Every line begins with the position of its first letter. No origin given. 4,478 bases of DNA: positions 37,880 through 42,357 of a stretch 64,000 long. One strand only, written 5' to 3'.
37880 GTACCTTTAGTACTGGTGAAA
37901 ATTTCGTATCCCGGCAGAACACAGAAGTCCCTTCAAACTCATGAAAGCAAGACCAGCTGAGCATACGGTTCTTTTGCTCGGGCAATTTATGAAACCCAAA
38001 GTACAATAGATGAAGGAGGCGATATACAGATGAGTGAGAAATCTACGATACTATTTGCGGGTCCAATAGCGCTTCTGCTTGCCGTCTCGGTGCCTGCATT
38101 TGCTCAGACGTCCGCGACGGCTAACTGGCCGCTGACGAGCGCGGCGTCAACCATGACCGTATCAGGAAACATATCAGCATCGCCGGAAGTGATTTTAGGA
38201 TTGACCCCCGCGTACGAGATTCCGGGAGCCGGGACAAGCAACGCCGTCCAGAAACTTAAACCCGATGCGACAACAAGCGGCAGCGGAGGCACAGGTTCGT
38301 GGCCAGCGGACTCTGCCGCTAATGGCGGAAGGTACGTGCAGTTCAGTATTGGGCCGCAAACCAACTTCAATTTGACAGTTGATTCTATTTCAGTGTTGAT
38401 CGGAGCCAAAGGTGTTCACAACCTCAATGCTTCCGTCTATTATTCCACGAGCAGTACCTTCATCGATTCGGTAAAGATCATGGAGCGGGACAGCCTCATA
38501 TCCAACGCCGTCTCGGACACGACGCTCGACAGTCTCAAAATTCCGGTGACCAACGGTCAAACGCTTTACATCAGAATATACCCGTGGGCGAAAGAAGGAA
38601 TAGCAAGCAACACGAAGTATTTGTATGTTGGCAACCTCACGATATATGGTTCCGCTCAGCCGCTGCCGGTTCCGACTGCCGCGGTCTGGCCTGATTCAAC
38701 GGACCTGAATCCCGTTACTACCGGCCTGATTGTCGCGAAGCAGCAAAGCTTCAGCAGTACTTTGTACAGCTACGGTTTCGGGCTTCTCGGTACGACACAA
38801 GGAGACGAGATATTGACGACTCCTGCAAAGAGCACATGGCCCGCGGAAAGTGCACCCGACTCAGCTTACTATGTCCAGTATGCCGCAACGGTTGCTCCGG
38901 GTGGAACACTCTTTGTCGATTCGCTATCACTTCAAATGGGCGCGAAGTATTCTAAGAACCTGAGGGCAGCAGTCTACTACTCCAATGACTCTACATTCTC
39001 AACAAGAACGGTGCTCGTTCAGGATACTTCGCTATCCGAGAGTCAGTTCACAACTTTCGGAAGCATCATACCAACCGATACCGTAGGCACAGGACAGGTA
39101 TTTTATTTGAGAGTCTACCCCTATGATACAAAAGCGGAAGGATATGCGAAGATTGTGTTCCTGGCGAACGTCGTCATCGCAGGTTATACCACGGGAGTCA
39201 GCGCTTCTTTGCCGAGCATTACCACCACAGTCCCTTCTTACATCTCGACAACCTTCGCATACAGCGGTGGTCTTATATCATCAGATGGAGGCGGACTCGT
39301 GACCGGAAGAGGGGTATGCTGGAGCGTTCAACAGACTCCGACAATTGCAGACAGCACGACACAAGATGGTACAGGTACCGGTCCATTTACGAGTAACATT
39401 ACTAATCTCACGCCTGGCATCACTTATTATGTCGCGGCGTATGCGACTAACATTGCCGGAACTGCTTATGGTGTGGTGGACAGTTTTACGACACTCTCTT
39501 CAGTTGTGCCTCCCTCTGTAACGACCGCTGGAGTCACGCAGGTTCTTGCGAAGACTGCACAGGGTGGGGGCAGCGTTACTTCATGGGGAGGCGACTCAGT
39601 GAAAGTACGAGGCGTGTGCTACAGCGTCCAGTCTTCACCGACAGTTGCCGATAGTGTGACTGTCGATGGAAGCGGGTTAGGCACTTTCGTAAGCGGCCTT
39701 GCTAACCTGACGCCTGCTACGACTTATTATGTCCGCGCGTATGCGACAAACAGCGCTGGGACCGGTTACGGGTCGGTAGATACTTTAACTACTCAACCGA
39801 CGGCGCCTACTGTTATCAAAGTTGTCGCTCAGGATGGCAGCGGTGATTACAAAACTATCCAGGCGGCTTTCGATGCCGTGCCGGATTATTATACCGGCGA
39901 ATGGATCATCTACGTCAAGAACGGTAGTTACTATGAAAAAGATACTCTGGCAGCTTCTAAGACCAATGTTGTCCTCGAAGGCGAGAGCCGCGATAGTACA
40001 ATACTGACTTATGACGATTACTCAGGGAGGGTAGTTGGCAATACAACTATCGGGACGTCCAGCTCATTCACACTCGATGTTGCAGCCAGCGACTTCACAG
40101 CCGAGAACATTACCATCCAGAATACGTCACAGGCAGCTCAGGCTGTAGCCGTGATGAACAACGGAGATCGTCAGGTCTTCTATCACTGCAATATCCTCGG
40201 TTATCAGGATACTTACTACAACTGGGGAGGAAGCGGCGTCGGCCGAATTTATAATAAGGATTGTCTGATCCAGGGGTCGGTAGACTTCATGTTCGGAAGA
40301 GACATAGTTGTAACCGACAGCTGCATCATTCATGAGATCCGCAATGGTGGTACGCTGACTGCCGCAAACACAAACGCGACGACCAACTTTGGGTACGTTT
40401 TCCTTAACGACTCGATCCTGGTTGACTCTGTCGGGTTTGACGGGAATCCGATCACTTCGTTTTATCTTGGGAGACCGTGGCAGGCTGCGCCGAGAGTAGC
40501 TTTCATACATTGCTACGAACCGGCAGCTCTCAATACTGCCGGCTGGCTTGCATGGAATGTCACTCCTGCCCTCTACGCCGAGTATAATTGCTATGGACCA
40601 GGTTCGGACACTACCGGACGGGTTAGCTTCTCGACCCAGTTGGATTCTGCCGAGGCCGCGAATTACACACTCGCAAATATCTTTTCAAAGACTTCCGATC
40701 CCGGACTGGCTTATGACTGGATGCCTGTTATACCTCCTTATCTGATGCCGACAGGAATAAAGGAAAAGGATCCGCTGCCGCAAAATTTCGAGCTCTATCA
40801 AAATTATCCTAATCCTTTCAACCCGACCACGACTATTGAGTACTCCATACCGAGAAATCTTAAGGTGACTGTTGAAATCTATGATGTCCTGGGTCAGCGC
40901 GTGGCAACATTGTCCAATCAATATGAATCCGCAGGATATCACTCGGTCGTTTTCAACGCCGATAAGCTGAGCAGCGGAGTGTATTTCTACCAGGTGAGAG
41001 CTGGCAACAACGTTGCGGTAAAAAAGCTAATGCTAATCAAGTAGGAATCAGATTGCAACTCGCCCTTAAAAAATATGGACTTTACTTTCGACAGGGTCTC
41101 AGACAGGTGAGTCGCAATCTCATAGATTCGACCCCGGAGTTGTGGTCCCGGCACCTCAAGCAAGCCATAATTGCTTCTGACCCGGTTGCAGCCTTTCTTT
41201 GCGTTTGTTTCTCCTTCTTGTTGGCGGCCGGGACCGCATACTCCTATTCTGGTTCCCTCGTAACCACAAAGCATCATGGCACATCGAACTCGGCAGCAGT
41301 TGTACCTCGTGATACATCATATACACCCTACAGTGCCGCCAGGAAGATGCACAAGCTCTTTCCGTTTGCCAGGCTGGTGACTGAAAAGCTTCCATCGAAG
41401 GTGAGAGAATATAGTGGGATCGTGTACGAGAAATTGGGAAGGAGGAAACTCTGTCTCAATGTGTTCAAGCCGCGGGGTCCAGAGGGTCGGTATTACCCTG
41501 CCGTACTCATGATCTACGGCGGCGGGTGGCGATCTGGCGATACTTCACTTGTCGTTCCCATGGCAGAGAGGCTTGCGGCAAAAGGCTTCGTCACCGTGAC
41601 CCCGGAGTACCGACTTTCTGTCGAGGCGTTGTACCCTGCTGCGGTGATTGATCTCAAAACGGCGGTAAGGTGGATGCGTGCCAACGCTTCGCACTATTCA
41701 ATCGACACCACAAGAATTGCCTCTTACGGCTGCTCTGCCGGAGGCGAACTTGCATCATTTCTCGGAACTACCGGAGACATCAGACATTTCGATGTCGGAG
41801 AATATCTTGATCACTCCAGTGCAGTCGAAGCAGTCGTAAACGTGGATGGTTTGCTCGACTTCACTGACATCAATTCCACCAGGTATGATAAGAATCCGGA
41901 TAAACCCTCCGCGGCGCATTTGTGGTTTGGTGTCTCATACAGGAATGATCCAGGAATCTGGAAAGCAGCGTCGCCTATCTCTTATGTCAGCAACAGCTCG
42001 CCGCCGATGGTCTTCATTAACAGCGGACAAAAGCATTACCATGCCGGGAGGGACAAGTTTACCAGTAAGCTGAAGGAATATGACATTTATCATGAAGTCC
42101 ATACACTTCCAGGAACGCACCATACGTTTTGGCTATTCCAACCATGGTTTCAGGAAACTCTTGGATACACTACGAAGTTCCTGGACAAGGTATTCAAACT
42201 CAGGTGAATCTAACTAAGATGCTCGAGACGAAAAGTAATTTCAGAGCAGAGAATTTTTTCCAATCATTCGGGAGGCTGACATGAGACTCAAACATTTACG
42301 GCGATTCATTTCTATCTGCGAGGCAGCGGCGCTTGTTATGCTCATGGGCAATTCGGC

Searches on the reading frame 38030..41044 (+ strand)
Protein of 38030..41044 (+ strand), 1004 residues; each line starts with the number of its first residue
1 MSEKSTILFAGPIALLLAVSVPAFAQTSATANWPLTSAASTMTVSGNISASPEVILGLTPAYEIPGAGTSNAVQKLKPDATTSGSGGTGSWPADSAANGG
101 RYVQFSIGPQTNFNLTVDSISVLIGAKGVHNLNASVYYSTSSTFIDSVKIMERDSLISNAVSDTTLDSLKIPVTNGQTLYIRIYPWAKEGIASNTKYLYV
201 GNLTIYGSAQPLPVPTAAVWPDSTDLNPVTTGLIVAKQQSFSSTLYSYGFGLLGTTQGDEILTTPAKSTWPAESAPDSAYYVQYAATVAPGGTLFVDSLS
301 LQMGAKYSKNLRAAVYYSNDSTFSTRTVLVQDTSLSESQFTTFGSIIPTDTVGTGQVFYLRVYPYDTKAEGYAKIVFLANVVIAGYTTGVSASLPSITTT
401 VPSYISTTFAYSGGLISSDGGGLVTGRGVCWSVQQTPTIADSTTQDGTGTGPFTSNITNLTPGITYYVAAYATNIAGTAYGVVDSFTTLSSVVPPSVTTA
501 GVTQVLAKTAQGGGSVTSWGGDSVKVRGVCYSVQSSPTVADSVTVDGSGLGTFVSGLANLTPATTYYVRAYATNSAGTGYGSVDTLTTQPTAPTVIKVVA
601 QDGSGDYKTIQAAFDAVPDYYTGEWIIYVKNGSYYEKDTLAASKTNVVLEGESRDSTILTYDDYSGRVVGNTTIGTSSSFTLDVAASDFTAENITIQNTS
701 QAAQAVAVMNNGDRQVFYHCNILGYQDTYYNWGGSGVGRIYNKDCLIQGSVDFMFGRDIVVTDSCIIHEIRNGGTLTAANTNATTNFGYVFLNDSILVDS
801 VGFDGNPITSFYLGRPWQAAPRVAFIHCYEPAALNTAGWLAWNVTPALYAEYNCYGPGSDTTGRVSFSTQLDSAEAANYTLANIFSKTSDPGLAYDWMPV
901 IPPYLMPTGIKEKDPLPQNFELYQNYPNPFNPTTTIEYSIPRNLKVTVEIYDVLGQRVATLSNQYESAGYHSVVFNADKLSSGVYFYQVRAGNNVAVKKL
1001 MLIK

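Call 11: search_protein_families(library=pfam, proteins=[window:38030-41044:+], max_evalue=0.001)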
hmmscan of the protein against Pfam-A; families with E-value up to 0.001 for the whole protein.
window:38030-41044:+ (1004 aa): 6 families
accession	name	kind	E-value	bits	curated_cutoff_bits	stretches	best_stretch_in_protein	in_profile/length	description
PF01095.25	Pectinesterase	-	7e-56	189.6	27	1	598-884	3-294/298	Pectinesterase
PF18962.6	Por_Secre_tail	-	1.2e-11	45.1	27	1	926-1001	2-74/75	Secretion system C-terminal sorting domain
PF13860.13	FlgD_ig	-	3.4e-05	24.2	27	0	936-992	14-76/79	FlgD Ig-like domain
PF25059.1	FN3_DSCAM-DSCAML_C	-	0.00016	22.4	39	0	557-594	49-86/89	DSCAM/DSCAML C-terminal Fn3-like domain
PF13585.12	CHU_C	-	0.00068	20.2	27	0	942-993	25-75/86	CHU_C Type IX secretion signal domain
PF16974.11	NAR2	-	0.00089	19.3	26.6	0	557-582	97-124/142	High-affinity nitrate transporter accessory, Ig-like domain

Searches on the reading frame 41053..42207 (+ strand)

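Call 11: search_protein_families(library=pfam, proteins=[window:41053-42207:+], max_evalue=0.001)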
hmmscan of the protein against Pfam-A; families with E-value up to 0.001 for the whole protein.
window:41053-42207:+ (384 aa): 4 families
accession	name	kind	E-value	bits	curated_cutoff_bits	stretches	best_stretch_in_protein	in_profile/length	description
PF20434.5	BD-FAE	-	2.4e-45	155.1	26.8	1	135-323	1-196/215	BD-FAE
PF07859.19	Abhydrolase_3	-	1.2e-16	61.6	25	1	151-360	1-209/210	alpha/beta hydrolase fold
PF00135.34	COesterase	-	6.7e-10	39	27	1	133-237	86-200/515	Carboxylesterase family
PF01738.24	DLH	-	0.00062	19.8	21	0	288-360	124-189/217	Dienelactone hydrolase family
